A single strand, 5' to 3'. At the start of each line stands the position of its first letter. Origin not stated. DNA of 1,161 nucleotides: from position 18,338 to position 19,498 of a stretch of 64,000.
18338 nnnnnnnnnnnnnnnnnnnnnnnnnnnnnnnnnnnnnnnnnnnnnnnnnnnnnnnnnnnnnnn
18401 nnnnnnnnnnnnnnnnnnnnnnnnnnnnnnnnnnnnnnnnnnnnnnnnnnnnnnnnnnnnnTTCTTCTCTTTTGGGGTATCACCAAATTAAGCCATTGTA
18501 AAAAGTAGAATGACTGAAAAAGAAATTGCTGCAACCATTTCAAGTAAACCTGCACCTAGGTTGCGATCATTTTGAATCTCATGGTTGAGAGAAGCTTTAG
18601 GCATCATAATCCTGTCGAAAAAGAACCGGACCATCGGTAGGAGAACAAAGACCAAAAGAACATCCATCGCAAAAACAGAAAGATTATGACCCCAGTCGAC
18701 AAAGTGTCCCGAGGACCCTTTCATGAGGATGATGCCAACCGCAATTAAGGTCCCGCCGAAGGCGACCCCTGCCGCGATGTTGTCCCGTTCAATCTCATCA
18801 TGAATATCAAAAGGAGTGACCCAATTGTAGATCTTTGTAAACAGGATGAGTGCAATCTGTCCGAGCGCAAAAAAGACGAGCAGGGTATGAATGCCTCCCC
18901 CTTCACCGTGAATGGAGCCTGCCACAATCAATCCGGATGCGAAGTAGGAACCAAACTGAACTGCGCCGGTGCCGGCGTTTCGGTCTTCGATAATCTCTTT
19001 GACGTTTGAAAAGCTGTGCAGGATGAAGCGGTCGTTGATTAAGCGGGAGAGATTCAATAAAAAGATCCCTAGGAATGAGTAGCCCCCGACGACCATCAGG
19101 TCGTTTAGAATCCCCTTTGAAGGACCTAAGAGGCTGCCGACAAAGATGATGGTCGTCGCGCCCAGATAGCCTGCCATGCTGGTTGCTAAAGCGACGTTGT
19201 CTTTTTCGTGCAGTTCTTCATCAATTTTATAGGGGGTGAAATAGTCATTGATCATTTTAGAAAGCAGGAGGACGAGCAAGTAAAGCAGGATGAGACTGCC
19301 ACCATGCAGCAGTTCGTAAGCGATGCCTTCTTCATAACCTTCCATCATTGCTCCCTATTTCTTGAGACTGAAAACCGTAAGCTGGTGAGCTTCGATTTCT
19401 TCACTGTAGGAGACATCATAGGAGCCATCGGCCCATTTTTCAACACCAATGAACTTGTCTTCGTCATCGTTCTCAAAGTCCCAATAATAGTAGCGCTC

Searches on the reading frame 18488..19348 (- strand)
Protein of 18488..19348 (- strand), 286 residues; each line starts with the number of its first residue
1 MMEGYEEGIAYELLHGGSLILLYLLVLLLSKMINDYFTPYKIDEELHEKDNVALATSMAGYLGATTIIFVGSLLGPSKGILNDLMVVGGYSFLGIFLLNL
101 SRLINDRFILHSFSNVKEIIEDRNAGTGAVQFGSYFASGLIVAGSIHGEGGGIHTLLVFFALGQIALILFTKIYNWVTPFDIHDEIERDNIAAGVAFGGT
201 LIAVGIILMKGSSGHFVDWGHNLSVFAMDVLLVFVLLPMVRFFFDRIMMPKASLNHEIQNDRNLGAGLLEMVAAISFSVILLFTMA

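Call 53: search_protein_families(library=pfam, proteins=[window:18488-19348:-], max_evalue=0.001)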
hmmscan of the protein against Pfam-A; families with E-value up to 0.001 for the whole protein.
window:18488-19348:- (286 aa): 1 family
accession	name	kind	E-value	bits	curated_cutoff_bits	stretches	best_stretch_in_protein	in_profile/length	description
PF03994.20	DUF350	-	7.5e-51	172.1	26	2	153-281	6-129/133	Domain of Unknown Function (DUF350)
